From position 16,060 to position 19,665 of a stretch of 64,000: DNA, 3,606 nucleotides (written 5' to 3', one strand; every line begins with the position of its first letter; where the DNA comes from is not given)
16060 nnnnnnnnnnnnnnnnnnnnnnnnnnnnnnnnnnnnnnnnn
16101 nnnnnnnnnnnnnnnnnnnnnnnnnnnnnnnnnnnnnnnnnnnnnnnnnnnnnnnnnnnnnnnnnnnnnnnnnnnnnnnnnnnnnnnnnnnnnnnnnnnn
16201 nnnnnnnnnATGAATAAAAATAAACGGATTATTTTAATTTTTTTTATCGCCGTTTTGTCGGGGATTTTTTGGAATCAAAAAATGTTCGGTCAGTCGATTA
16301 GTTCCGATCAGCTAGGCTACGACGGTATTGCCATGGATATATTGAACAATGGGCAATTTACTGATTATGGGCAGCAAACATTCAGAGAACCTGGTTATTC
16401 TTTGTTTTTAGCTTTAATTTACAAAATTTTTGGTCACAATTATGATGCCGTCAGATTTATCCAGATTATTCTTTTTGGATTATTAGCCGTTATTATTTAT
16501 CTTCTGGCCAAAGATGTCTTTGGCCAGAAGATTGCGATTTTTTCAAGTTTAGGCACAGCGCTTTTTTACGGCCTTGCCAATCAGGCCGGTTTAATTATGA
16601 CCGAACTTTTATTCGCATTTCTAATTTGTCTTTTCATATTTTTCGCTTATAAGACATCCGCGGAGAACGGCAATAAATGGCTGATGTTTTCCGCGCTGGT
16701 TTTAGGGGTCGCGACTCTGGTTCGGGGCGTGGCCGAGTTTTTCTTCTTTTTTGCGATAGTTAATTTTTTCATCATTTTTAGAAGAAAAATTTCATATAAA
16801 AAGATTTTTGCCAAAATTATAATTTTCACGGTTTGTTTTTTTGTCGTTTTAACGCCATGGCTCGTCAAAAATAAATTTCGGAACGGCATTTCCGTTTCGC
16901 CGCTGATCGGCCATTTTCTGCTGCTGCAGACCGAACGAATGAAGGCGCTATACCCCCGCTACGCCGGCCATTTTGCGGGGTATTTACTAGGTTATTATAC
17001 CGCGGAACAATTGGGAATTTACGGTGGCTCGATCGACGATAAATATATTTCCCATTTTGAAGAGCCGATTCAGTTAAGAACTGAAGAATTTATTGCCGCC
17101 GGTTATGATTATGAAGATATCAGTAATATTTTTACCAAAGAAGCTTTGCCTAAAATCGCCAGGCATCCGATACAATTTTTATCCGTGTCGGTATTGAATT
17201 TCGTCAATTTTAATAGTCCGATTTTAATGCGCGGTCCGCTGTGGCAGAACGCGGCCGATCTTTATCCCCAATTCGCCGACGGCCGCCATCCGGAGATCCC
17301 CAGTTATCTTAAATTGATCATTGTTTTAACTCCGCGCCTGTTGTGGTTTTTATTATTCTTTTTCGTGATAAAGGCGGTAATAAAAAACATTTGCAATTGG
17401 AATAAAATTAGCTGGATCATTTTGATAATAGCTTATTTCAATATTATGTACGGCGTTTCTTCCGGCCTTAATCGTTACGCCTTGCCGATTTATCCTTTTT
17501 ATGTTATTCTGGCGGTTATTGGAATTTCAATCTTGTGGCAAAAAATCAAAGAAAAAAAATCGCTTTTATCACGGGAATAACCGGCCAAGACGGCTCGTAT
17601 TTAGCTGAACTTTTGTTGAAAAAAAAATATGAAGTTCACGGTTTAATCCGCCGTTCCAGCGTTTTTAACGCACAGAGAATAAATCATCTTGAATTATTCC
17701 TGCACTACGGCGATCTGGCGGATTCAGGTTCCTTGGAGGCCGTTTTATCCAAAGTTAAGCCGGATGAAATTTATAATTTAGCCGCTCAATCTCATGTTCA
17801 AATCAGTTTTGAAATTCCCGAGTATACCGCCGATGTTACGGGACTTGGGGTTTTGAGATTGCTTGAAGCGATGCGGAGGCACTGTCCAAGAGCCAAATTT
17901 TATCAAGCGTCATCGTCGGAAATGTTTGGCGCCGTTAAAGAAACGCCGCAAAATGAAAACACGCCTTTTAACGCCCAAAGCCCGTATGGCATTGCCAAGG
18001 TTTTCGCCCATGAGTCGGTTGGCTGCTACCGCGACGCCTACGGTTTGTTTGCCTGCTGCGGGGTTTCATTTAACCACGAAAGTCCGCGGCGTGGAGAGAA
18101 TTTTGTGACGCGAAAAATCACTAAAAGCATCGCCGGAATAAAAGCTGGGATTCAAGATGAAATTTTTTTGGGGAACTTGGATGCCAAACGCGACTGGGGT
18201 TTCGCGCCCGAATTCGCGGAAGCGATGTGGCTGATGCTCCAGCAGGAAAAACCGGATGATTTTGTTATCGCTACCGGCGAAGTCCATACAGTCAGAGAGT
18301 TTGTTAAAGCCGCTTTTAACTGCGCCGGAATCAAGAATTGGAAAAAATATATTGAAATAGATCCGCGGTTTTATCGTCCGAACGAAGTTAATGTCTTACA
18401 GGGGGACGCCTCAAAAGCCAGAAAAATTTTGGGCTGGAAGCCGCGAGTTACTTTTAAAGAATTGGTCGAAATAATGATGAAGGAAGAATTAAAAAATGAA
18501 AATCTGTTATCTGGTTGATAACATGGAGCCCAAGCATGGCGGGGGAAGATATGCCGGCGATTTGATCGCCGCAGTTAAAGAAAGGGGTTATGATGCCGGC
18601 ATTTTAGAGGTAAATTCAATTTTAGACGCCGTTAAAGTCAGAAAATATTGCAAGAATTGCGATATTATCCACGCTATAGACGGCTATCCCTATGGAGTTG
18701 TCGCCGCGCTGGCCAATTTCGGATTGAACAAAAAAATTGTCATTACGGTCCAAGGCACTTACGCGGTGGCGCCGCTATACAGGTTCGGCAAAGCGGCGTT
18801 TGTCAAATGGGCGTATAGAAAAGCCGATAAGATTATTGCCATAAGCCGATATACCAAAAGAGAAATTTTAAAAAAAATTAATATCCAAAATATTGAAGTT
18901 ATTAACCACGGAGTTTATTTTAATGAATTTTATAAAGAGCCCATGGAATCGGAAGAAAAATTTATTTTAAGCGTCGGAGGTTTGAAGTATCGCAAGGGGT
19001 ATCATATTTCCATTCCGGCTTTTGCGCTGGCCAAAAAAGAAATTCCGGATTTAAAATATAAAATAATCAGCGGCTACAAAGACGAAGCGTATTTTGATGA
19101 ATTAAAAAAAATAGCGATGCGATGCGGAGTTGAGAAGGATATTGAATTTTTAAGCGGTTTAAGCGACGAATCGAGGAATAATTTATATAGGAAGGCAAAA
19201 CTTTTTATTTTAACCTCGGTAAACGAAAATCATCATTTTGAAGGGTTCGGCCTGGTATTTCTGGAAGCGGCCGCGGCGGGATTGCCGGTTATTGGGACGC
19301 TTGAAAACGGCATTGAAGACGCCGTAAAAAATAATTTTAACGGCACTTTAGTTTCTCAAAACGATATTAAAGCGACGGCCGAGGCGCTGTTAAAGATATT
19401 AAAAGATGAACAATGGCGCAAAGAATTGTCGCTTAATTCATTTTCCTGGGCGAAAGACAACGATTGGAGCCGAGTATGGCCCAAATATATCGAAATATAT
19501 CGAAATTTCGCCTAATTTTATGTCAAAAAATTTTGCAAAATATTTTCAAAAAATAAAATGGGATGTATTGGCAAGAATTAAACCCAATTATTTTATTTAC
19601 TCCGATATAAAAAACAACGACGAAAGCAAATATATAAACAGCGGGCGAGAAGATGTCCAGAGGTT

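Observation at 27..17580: Three GT2 lipid-sugar synthase plus GT-C membrane transferase pairs with seven methyltransferases: an ArnC/ArnT- or Ppm/PMT-like extracytoplasmic glycosylation system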

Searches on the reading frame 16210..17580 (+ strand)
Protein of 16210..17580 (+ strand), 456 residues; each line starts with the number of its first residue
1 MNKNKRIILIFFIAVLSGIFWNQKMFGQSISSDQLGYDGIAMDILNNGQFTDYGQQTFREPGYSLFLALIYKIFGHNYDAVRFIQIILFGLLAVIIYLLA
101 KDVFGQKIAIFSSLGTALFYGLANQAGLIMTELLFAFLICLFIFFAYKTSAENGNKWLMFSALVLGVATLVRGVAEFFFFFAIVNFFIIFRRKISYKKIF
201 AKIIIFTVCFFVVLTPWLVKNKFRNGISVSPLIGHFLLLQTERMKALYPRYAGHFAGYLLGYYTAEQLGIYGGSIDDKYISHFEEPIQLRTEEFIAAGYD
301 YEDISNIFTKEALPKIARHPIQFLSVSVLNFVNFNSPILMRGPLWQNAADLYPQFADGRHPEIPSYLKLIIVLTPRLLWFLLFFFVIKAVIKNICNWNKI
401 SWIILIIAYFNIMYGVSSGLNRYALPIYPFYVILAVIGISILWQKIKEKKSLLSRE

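Call 5: search_protein_families(library=pfam, proteins=[window:16210-17580:+], max_evalue=0.01)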
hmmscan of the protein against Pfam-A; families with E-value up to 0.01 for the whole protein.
window:16210-17580:+ (456 aa): 1 family
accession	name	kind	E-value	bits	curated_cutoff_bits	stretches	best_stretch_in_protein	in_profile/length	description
PF13231.12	PMT_2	-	1.8e-16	61.2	26.1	1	61-214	4-158/160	Dolichyl-phosphate-mannose-protein mannosyltransferase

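Call 9: search_protein_families(library=ncbifam, proteins=[window:16210-17580:+], max_evalue=0.01)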
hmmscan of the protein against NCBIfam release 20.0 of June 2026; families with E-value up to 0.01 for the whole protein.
window:16210-17580:+ (456 aa): 2 families
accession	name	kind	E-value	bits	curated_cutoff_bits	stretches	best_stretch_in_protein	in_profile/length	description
NF047440.1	LA3751_2_3_fam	subfamily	3.4e-05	22.9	200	1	63-224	85-243/460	LA_3751/LA_3752 family putative glycosyltransferase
NF009784.2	PRK13279.1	equivalog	0.00026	19.7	567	1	58-219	59-224/539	lipid IV(A) 4-amino-4-deoxy-L-arabinosyltransferase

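Call 12: find_encoding_contigs(protein=window:16210-17580:+, flank=2000, max_places=4)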
Protein window:16210-17580:+ (456 aa): 24 contigs read that carry it; 1 place shown.
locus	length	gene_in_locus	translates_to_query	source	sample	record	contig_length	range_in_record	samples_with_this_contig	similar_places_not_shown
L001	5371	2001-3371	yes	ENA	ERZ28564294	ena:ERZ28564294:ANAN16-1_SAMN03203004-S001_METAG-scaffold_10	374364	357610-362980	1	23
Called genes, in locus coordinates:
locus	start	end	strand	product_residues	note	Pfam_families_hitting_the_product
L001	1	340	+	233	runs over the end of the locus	PF00535:Glycos_transf_2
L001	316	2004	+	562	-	-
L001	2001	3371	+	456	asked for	PF13231:PMT_2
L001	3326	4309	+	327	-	PF01370:Epimerase, PF04321:RmlD_sub_bind, PF05368:NmrA (faint), PF16363:GDP_Man_Dehyd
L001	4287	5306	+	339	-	PF13477:Glyco_trans_4_2 (faint), PF13439:Glyco_transf_4, PF13579:Glyco_trans_4_4 (weak), PF20706:GT4-conflict, PF00534:Glycos_transf_1, PF13692:Glyco_trans_1_4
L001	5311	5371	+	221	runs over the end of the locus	PF00398:RrnaAD (weak), PF03848:TehB (weak), PF01209:Ubie_methyltran, PF13489:Methyltransf_23, PF13847:Methyltransf_31, PF08241:Methyltransf_11, PF08242:Methyltransf_12, PF13649:Methyltransf_25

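Call 40: search_solved_structures(query=window:16210-17580:+, max_evalue=1)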
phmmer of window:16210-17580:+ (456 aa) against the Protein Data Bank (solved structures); distinct sequences matched with E-value up to 1: 1.
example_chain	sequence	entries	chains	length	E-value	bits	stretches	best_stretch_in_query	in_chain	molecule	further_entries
9if7_LY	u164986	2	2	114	0.88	12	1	77-118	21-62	RRM domain-containing protein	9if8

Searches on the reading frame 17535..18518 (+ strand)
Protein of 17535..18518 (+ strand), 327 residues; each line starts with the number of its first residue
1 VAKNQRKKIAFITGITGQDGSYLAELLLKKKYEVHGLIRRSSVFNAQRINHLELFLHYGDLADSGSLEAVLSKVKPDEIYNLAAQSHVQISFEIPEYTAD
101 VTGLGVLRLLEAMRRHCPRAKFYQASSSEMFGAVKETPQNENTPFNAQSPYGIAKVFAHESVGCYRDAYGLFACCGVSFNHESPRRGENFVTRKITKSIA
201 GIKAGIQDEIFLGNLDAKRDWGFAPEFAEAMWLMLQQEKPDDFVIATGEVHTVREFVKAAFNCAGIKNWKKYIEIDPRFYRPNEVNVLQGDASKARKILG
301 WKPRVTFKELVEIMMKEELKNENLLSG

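Call 5: search_protein_families(library=pfam, proteins=[window:17535-18518:+], max_evalue=0.01)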
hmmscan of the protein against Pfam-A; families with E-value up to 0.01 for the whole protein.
window:17535-18518:+ (327 aa): 4 families
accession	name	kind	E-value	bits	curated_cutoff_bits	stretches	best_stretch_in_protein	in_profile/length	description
PF16363.11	GDP_Man_Dehyd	-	3.3e-131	438.1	27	1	11-314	1-332/332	GDP-mannose 4,6 dehydratase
PF01370.27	Epimerase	-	7.3e-69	232.3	20.9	1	11-246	2-240/240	NAD dependent epimerase/dehydratase family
PF04321.23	RmlD_sub_bind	-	1.3e-07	31.4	27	1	11-162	4-136/287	RmlD substrate binding domain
PF05368.20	NmrA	-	2.1e-05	24.7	27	1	7-75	3-71/298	NmrA-like family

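Call 48: search_protein_families(library=ncbifam, proteins=[window:17535-18518:+], max_evalue=0.00001)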
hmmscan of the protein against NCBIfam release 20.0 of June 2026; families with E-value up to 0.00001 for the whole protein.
window:17535-18518:+ (327 aa): 11 families
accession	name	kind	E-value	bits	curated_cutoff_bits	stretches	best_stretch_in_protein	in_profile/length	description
TIGR01472.1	gmd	equivalog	1e-143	478.7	415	1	8-320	1-340/342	GDP-mannose 4,6-dehydratase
TIGR01181.1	dTDP_gluc_dehyt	equivalog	4.5e-28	98.3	365.1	1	52-322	50-315/321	dTDP-glucose 4,6-dehydratase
TIGR04180.1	EDH_00030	hypoth_equivalog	1.4e-25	90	475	1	11-305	2-296/297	NAD-dependent 4,6-dehydratase LegB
TIGR02622.1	CDP_4_6_dhtase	equivalog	3.5e-21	75.7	278.45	1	7-169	4-172/352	CDP-glucose 4,6-dehydratase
TIGR01179.1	galE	equivalog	1.9e-19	69.7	262.3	1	11-312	3-319/332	UDP-glucose 4-epimerase GalE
NF007582.0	PRK10217.1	equivalog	1.4e-13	50.7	698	1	58-322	57-335/355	dTDP-glucose 4,6-dehydratase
NF007490.0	PRK10084.1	subfamily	3.4e-11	42.7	649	1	58-322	56-338/361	dTDP-glucose 4,6-dehydratase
NF052578.1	StrlDmthSdmBMthl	equivalog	1.5e-08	34.7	600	1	11-158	4-147/328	sterol demethylase protein SdmB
NF043036.1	ErythonDh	equivalog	2.3e-08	33.6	325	1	11-159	4-157/321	D-erythronate dehydrogenase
NF007956.0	PRK10675.1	subfamily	1.9e-07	30.5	394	1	12-158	5-156/338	UDP-glucose 4-epimerase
TIGR03466.1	HpnA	hypoth_equivalog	7.1e-07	28.4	367.65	1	10-155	3-145/327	hopanoid-associated sugar epimerase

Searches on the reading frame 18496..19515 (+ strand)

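Call 5: search_protein_families(library=pfam, proteins=[window:18496-19515:+], max_evalue=0.01)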
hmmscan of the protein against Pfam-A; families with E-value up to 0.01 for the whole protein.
window:18496-19515:+ (339 aa): 6 families
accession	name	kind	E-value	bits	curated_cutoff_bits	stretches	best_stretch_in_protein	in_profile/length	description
PF00534.26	Glycos_transf_1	-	4e-35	121.3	26.4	1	147-314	8-168/172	Glycosyl transferases group 1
PF13692.12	Glyco_trans_1_4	-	1.4e-23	84.2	27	1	155-304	2-142/142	Glycosyl transferases group 1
PF13439.12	Glyco_transf_4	-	7.1e-15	55.9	28.5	1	44-140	60-166/170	Glycosyltransferase Family 4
PF20706.3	GT4-conflict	-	5.7e-10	39.2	26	1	108-294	145-336/385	Family 4 Glycosyltransferase in conflict systems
PF13579.12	Glyco_trans_4_4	-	3.9e-09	37.5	29.7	1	54-131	71-148/158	Glycosyl transferase 4-like domain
PF13477.12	Glyco_trans_4_2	-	1.3e-05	25.9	23.4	1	54-117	74-139/139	Glycosyl transferase 4-like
